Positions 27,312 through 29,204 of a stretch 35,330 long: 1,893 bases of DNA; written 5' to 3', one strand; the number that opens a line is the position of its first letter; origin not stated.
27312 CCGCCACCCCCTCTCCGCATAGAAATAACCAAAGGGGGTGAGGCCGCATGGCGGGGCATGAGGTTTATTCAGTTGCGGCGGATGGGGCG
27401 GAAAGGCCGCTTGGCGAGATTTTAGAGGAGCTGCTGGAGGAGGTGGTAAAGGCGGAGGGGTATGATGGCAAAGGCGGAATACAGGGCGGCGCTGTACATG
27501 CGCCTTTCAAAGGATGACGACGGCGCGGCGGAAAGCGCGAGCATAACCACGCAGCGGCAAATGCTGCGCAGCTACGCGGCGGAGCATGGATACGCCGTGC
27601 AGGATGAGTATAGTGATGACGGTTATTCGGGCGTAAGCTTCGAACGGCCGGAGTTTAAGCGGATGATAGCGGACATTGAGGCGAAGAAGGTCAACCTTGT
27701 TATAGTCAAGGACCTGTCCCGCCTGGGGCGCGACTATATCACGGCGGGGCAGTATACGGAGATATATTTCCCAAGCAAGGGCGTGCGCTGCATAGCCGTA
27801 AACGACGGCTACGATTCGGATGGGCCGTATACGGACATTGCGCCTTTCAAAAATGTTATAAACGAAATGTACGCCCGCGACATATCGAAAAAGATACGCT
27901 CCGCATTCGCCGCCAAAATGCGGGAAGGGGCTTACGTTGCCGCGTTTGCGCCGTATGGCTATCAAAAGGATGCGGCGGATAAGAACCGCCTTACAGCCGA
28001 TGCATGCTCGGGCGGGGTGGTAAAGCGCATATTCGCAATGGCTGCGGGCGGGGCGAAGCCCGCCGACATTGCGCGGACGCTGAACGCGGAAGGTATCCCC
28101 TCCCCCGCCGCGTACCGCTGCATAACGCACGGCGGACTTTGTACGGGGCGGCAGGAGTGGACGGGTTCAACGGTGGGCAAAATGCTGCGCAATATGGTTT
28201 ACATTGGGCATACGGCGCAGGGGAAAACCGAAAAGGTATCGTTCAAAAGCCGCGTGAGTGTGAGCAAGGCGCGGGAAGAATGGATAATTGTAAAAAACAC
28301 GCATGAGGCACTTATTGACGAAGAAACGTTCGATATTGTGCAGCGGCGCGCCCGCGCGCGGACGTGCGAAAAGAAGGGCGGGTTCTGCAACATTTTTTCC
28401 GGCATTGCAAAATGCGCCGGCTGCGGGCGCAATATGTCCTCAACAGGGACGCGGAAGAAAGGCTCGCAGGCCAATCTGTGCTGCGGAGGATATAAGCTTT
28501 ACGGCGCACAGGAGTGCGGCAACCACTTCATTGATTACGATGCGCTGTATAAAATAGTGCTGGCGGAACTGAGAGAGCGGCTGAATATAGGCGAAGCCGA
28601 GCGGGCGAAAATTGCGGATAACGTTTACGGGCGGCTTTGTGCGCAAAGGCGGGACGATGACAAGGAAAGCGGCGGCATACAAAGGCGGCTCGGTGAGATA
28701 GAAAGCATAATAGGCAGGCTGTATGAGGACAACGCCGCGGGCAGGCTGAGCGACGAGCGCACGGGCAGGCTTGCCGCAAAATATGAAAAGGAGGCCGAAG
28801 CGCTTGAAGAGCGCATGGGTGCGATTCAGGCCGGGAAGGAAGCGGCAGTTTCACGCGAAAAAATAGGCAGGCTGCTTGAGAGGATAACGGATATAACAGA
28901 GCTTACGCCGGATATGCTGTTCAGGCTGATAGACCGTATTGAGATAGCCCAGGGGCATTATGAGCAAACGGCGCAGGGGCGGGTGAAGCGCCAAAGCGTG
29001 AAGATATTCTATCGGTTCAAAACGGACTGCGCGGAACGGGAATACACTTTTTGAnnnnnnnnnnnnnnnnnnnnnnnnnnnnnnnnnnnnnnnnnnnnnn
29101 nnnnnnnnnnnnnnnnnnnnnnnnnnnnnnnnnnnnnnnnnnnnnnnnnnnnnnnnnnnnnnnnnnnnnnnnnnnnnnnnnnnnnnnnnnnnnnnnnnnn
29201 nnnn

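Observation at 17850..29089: feoB is split by an 11,227-bp island bounded by a large serine recombinase; precise excision would rebuild an intact ~608-aa FeoB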

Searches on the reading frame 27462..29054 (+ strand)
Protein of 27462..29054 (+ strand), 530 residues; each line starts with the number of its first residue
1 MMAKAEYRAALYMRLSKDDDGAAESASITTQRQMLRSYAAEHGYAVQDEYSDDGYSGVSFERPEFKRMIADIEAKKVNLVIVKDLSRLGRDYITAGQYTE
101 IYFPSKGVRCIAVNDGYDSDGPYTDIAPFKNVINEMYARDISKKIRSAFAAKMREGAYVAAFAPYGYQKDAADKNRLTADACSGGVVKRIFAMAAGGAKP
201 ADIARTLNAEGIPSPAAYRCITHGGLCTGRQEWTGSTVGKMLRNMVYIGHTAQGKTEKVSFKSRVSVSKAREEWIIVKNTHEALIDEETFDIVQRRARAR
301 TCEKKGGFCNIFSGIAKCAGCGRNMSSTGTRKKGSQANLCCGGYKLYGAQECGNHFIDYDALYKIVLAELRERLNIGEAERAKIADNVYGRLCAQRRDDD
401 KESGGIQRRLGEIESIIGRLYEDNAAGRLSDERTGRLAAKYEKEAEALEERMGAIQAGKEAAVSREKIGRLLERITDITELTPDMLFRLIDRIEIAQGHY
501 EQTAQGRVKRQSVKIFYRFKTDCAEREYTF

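Call 6: search_protein_families(library=pfam, proteins=[window:27462-29054:+])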
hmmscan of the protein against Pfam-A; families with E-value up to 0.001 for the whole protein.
window:27462-29054:+ (530 aa): 4 families
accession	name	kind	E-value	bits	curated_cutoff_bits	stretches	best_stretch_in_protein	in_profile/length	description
PF00239.26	Resolvase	-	3.6e-25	89.2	23.3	1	9-157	1-144/145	Resolvase, N terminal domain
PF07508.19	Recombinase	-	2.2e-23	82.9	21.1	1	186-299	6-101/102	Recombinase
PF13408.12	Zn_ribbon_recom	-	3.4e-12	47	25.3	1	311-371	1-58/58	Recombinase zinc beta ribbon domain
PF14287.11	DUF4368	-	1.1e-10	42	25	1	458-519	5-62/67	Domain of unknown function (DUF4368)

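Call 9: find_homologous_proteins(query=window:27462-29054:+)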
Query window:27462-29054:+ (530 aa): 7817 proteins with E <= 0.001 among 8000 candidates; the best 120 are listed.
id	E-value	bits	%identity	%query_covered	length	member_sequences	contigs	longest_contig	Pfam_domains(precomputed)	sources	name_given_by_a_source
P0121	0.0e+0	1118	95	100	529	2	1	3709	PF07508.20,PF00239.27,PF14287.12,PF13408.13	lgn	-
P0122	0.0e+0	1087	93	100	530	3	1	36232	PF07508.20,PF00239.27,PF14287.12,PF13408.13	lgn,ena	-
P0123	0.0e+0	1065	90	100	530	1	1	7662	PF07508.20,PF00239.27,PF14287.12,PF13408.13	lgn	-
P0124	0.0e+0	1064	91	100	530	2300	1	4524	PF07508.20,PF00239.27,PF14287.12,PF13408.13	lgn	-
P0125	0.0e+0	1061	90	100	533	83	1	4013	PF07508.20,PF00239.27,PF14287.12,PF13408.13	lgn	-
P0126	0.0e+0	1048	89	100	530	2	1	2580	PF07508.20,PF00239.27,PF14287.12,PF13408.13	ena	-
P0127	0.0e+0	1029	87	100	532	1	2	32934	PF07508.20,PF00239.27,PF14287.12,PF13408.13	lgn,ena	-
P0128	4.6e-296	1001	87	100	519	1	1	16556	PF07508.20,PF00239.27,PF14287.12,PF13408.13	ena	-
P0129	1.1e-245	834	70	100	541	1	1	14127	PF07508.20,PF00239.27,PF14287.12,PF13408.13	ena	-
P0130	5.5e-245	832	69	100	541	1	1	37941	PF07508.20,PF00239.27,PF14287.12,PF13408.13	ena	-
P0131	6.6e-245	832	69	100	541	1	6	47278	PF07508.20,PF00239.27,PF14287.12,PF13408.13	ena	-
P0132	4.3e-244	829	69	100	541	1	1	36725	PF07508.20,PF00239.27,PF14287.12,PF13408.13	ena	-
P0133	8.0e-244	828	69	100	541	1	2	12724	PF07508.20,PF00239.27,PF14287.12,PF13408.13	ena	-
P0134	1.0e-243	828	69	100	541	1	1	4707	PF07508.20,PF00239.27,PF14287.12,PF13408.13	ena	-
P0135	1.5e-243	827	69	100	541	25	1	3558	PF07508.20,PF00239.27,PF14287.12,PF13408.13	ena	-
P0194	1.7e-240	817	68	100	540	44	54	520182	PF07508.20,PF00239.27,PF14287.12,PF13408.13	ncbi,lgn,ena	-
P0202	3.9e-240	816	68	100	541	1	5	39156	PF07508.20,PF00239.27,PF14287.12,PF13408.13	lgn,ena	-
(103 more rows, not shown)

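Call 14: find_encoding_contigs(protein=P0122, flank=10000, max_places=3)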
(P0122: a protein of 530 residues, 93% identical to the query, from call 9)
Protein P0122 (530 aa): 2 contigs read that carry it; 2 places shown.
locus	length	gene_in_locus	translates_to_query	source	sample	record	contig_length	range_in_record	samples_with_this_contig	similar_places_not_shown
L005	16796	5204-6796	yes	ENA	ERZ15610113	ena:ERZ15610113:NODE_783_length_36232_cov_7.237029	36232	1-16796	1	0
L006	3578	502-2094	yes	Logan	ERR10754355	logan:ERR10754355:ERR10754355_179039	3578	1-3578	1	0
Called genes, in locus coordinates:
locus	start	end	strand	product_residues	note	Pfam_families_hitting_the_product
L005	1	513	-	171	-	?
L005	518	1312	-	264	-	PF00005:ABC_tran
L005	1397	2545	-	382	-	PF12974:Phosphonate-bd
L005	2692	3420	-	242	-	PF01975:SurE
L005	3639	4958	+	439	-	PF13173:AAA_14, PF13635:DUF4143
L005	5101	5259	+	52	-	-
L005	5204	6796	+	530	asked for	PF00239:Resolvase, PF07508:Recombinase, PF13408:Zn_ribbon_recom, PF14287:DUF4368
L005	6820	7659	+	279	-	PF07664:FeoB_C, PF07670:Gate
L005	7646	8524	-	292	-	PF01734:Patatin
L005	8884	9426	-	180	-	-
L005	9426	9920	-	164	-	PF01799:Fer2_2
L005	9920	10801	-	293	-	PF00941:FAD_binding_5, PF03450:CO_deh_flav_C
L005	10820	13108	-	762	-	PF01315:Ald_Xan_dh_C, PF02738:MoCoBD_1, PF20256:MoCoBD_2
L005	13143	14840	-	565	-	PF01979:Amidohydro_1, PF07969:Amidohydro_3 (faint), PF13382:Adenine_deam_C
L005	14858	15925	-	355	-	PF27675:YCF81_N, PF01850:PIN, PF01938:TRAM (weak)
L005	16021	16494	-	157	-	PF02559:CarD_TRCF_RID, PF21095:CarD_C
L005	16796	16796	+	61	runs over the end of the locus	-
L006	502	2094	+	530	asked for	PF00239:Resolvase, PF07508:Recombinase, PF13408:Zn_ribbon_recom, PF14287:DUF4368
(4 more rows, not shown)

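Call 15: find_encoding_contigs(protein=P0127, flank=10000, max_places=3)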
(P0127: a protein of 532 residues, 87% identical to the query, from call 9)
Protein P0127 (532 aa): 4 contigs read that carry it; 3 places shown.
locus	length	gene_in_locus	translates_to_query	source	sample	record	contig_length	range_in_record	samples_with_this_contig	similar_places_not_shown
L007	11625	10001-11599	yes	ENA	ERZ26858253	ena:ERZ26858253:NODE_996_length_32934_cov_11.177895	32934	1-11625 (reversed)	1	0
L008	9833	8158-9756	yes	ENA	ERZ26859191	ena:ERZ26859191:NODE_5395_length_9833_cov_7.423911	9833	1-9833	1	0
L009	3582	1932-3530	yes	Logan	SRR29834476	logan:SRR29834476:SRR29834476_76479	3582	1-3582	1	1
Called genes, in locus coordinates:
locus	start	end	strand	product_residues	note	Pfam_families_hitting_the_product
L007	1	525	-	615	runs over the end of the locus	PF02922:CBM_48, PF00128:Alpha-amylase, PF02806:Alpha-amylase_C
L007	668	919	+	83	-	PF04023:FeoA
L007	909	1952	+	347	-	PF01926:MMR_HSR1, PF02421:FeoB_N, PF03193:RsgA_GTPase (faint), PF07670:Gate (faint)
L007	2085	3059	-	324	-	-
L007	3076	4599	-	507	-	PF00149:Metallophos, PF02872:5_nucleotid_C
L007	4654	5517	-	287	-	PF00528:BPD_transp_1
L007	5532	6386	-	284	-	PF00528:BPD_transp_1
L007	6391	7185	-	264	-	PF00005:ABC_tran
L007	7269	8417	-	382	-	-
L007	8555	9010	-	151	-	PF01975:SurE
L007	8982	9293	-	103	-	PF01975:SurE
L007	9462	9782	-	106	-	PF02498:Bro-N (weak)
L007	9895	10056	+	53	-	-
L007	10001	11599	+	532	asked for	PF00239:Resolvase, PF07508:Recombinase, PF13408:Zn_ribbon_recom, PF14287:DUF4368 (weak)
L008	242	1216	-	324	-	-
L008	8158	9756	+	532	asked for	PF00239:Resolvase, PF07508:Recombinase, PF13408:Zn_ribbon_recom, PF14287:DUF4368 (weak)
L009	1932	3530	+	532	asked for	PF00239:Resolvase, PF07508:Recombinase, PF13408:Zn_ribbon_recom, PF14287:DUF4368 (weak)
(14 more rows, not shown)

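Call 16: find_encoding_contigs(protein=P0194, flank=10000, max_places=3)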
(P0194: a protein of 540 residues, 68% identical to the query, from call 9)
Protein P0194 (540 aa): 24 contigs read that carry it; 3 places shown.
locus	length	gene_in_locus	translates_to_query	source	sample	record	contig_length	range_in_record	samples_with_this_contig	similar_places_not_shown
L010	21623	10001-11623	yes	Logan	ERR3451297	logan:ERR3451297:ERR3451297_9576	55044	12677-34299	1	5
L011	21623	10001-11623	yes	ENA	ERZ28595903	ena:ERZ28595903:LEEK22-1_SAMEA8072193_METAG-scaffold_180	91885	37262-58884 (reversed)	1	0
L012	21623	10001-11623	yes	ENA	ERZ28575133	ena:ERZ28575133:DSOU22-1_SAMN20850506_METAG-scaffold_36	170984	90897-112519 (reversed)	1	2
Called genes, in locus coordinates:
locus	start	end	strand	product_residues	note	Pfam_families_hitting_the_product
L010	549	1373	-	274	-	PF08843:AbiEii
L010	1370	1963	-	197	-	PF13338:AbiEi_4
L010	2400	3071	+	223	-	-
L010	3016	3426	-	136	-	-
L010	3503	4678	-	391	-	PF13416:SBP_bac_8, PF01547:SBP_bac_1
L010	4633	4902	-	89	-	-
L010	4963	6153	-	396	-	PF00005:ABC_tran, PF02463:SMC_N (faint), PF17912:OB_MalK, PF08402:TOBE_2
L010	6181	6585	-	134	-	PF01894:YjbQ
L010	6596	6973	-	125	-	-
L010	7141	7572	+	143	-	PF05014:Nuc_deoxyrib_tr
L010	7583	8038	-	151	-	-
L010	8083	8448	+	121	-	PF02452:PemK_toxin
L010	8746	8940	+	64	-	PF12728:HTH_17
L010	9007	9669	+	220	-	-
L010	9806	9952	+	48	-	-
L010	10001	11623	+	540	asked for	PF00239:Resolvase, PF07508:Recombinase, PF13408:Zn_ribbon_recom, PF14287:DUF4368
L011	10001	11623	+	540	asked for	PF00239:Resolvase, PF07508:Recombinase, PF13408:Zn_ribbon_recom, PF14287:DUF4368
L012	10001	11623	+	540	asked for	PF00239:Resolvase, PF07508:Recombinase, PF13408:Zn_ribbon_recom, PF14287:DUF4368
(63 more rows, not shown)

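Call 17: find_encoding_contigs(protein=P0202, flank=10000, max_places=3)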
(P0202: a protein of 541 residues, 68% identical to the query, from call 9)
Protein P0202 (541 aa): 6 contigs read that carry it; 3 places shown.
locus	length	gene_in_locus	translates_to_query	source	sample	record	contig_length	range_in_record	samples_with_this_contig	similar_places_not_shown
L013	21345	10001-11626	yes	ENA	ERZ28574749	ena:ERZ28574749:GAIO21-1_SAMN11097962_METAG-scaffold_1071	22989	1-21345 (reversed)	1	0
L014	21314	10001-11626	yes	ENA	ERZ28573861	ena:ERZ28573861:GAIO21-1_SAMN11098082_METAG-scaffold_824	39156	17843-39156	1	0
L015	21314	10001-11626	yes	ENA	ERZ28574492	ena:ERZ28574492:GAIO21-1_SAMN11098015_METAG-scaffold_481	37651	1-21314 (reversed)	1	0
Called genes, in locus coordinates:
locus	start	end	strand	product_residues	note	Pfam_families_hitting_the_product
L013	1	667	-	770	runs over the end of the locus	?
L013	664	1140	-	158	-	PF00111:Fer2, PF01799:Fer2_2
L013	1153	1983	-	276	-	PF00941:FAD_binding_5, PF03450:CO_deh_flav_C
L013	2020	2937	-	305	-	PF12804:NTP_transf_3, PF00126:HTH_1 (weak)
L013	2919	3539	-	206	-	PF01128:IspD (weak), PF12804:NTP_transf_3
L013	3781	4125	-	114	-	-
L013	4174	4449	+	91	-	-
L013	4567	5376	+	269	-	PF04397:LytTR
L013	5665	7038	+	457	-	PF06863:DUF1254, PF06742:DUF1214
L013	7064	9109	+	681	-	PF00753:Lactamase_B, PF14863:Alkyl_sulf_dimr, PF14864:Alkyl_sulf_C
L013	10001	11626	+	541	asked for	PF00239:Resolvase, PF07508:Recombinase, PF13408:Zn_ribbon_recom, PF14287:DUF4368 (weak)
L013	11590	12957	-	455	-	PF01926:MMR_HSR1, PF02421:FeoB_N, PF17910:FeoB_Cyto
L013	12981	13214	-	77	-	PF04023:FeoA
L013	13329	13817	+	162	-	PF01325:Fe_dep_repress, PF02742:Fe_dep_repr_C (weak)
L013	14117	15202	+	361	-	PF00404:Dockerin_1 (weak), PF09992:NAGPA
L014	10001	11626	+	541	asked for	PF00239:Resolvase, PF07508:Recombinase, PF13408:Zn_ribbon_recom, PF14287:DUF4368 (weak)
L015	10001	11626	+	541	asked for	PF00239:Resolvase, PF07508:Recombinase, PF13408:Zn_ribbon_recom, PF14287:DUF4368 (weak)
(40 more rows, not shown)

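Call 21: find_related_loci(query=A1, collection=genome_contigs, flank=10000)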
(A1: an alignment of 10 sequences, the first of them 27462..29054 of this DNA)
Query A1 (530 aa) in genome_contigs; peptide patterns used: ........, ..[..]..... (x = any residue, [..] = any of these).
599 stretches matched a pattern (row limit reached: there are more); 572 encode a relative of the query (tblastn E <= 1e-3); the best 80 are kept; 80 distinct loci.
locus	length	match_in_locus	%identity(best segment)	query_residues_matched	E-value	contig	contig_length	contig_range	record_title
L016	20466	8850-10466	68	1-528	0e+0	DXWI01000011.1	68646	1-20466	MAG TPA_asm: Clostridiales bacterium isolate HRGM_Genome_3519 HRGM_Genome_3519_11, whole genome shotgun sequence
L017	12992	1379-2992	68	1-528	0e+0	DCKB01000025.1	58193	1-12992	MAG TPA_asm: Christensenella sp. UBA1685 UBA1685_contig_762, whole genome shotgun sequence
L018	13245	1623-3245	69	1-530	0e+0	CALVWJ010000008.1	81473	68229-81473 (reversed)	MAG: uncultured Clostridia bacterium isolate BRZ_CQ__bin28 genome assembly, contig: BRZ_CQ__NODE_340_length_81473_cov_5.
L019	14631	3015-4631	68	1-528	0e+0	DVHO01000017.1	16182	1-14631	MAG TPA_asm: Candidatus Pelethousia gallinarum isolate ChiHcec27-1353 ChiHcec27__C13589_L16182_SRR6323569, whole genome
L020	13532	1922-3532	68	3-528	0e+0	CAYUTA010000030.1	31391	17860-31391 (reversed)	MAG TPA_asm: uncultured Oscillospiraceae bacterium isolate SRP335695_co1_57 genome assembly, contig: NODE_598_length_313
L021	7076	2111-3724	69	1-528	0e+0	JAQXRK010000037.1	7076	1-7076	MAG: bacterium isolate SUG1455 k141_3577756, whole genome shotgun sequence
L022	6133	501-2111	64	3-528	0e+0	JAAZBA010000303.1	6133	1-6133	MAG: Clostridiales bacterium isolate AS06rmzACSIP_504 253582_AS06, whole genome shotgun sequence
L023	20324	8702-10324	62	1-530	0e+0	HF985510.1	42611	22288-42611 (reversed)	Clostridium sp. CAG:1024 genomic scaffold, scf368, whole genome shotgun sequence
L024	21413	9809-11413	57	4-529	0e+0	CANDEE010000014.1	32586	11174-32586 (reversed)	MAG TPA_asm: uncultured Pseudoflavonifractor sp. isolate ERR6760117_bin.63_metawrap_v1.3_MAG genome assembly, contig: ER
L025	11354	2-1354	67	89-528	0e+0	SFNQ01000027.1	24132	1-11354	MAG: Clostridiales bacterium isolate W2P7.006 Contig550, whole genome shotgun sequence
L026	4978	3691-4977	69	1-423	0e+0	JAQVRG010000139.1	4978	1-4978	MAG: Eubacteriales bacterium isolate STF1_245 NODE_68564_length_4978_cov_1.616162_Sandtown_F1, whole genome shotgun sequ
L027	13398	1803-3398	58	7-529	0e+0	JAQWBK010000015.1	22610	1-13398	MAG: Oscillospiraceae bacterium isolate STF2_218 NODE_5417_length_22610_cov_6.959525_Sandtown_F2, whole genome shotgun s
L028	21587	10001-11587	55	7-519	0e+0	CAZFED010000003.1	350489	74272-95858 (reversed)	MAG TPA_asm: uncultured Caproiciproducens sp. isolate SRP302447_co2_375 genome assembly, contig: NODE_79_length_350489_c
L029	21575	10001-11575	55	4-520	0e+0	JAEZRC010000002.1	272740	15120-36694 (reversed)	MAG: Bacillota bacterium isolate OH_PBB_123 k127_720484, whole genome shotgun sequence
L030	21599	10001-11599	57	7-530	0e+0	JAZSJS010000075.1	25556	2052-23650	MAG: Eubacteriales bacterium isolate T1900044564_TS20190030.MAGScoT_cleanbin_000018 SGB_385_k141_3399809, whole genome s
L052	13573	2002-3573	51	4-519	8e-174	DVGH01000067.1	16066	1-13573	MAG TPA_asm: Candidatus Scatovicinus merdipullorum isolate CHK181-9830 CHK181__C303331_L16066_ERR3414576, whole genome s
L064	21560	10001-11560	47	6-518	3e-148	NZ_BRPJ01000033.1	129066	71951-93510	Lacrimispora amygdalina strain DSM 12857 sequence033, whole genome shotgun sequence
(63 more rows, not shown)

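Call 22: find_related_loci(query=A1, collection=viral_contigs, flank=10000)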
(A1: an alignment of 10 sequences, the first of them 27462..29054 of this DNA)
Query A1 (530 aa) in viral_contigs; peptide patterns used: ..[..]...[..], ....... (x = any residue, [..] = any of these).
385 stretches matched a pattern; 244 encode a relative of the query (tblastn E <= 1e-3); the best 80 are kept; 80 distinct loci.
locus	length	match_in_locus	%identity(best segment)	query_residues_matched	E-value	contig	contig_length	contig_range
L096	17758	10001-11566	40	9-519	2e-120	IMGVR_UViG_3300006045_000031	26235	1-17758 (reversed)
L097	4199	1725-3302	39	7-519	5e-122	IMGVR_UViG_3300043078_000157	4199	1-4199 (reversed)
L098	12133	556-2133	39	7-519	2e-118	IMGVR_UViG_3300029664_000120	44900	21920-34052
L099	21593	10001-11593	40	2-519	6e-118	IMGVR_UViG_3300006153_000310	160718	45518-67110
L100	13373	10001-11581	39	1-519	1e-117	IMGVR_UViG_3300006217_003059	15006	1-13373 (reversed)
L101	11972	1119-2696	39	7-519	9e-118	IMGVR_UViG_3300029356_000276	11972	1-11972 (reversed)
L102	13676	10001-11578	39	7-519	8e-118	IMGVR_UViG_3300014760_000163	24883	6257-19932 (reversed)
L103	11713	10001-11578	39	7-519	8e-118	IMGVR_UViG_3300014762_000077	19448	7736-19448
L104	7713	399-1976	41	7-519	3e-117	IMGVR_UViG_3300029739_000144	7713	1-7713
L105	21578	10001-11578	40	7-519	1e-116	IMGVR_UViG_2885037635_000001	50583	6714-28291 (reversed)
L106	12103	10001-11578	39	7-519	7e-117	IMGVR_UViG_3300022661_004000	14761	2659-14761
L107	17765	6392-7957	40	7-519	8e-116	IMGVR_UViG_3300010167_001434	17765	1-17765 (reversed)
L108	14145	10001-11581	39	7-519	2e-115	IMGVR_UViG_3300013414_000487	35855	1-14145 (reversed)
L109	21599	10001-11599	37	1-519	2e-115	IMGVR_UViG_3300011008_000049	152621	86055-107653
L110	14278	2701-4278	38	7-519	6e-115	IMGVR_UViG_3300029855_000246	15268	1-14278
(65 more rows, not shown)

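Call 29: find_encoding_contigs(protein=P0128, flank=10000, max_places=3)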
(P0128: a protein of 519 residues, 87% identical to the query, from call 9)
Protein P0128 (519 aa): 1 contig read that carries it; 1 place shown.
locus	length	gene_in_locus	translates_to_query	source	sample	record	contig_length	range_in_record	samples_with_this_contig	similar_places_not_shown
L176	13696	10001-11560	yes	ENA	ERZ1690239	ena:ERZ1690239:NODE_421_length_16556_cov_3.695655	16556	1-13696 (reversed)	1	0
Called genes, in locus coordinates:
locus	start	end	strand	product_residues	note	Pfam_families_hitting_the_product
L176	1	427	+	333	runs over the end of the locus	PF01926:MMR_HSR1, PF02421:FeoB_N, PF03193:RsgA_GTPase (faint)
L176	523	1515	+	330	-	PF02661:Fic, PF21247:Fic-like_C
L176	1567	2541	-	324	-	-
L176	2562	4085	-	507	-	PF00149:Metallophos, PF02872:5_nucleotid_C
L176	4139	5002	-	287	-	PF00528:BPD_transp_1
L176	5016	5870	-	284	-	PF00528:BPD_transp_1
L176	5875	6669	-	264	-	PF00005:ABC_tran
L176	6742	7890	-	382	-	PF12974:Phosphonate-bd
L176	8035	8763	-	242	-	PF01975:SurE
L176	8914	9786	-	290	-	PF02498:Bro-N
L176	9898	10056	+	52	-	-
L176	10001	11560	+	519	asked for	PF00239:Resolvase, PF07508:Recombinase, PF13408:Zn_ribbon_recom, PF14287:DUF4368 (weak)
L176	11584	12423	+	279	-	PF07664:FeoB_C, PF07670:Gate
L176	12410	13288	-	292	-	PF01734:Patatin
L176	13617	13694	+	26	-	?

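Call 30: find_encoding_contigs(protein=P0123, flank=10000, max_places=3)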
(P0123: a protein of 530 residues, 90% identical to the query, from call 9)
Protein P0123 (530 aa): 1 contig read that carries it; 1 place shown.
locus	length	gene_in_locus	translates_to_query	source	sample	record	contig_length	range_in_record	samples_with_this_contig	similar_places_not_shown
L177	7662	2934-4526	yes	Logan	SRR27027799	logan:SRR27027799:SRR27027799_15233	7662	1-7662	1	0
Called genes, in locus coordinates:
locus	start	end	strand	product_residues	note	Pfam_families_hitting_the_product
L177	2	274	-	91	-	?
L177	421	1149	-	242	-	PF01975:SurE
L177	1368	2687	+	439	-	PF13173:AAA_14, PF13635:DUF4143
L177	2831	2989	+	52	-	-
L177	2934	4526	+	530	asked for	PF00239:Resolvase, PF07508:Recombinase, PF13408:Zn_ribbon_recom, PF14287:DUF4368 (weak)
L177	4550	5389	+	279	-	PF07664:FeoB_C, PF07670:Gate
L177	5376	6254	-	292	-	PF01734:Patatin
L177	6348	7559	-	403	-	PF13173:AAA_14, PF13635:DUF4143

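Call 31: find_encoding_contigs(protein=window:27462-29054:+, flank=10000, max_places=4)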
Protein window:27462-29054:+ (530 aa): no gene with exactly this product is on record in the collection.

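Call 40: search_protein_families(library=ncbifam, proteins=[window:27462-29054:+], max_evalue=0.00001)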
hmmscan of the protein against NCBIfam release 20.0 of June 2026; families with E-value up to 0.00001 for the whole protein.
window:27462-29054:+ (530 aa): 6 families
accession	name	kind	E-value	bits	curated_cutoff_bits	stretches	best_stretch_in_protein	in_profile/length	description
NF041201.1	recomb_XisF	equivalog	1.8e-27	96.4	375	1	12-372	4-355/465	fdxN element excision recombinase XisF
NF047343.1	SCCmet_CcrB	equivalog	2.1e-25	89.4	900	1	7-374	7-364/542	cassette chromosome recombinase CcrB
NF047347.1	SCCmet_CcrC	equivalog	6e-19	67.9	900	1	8-396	4-390/558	cassette chromosome recombinase CcrC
NF047344.1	SCCmet_CcrA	equivalog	4.3e-13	49.2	700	1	24-209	14-196/442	cassette chromosome recombinase CcrA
NF049883.1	resolv_YneB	equivalog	3.4e-08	33.2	175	1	9-91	2-81/211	YneB family resolvase-like protein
NF033518.0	transpos_IS607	equivalog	4.5e-08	32.9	110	1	5-113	52-152/187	IS607 family transposase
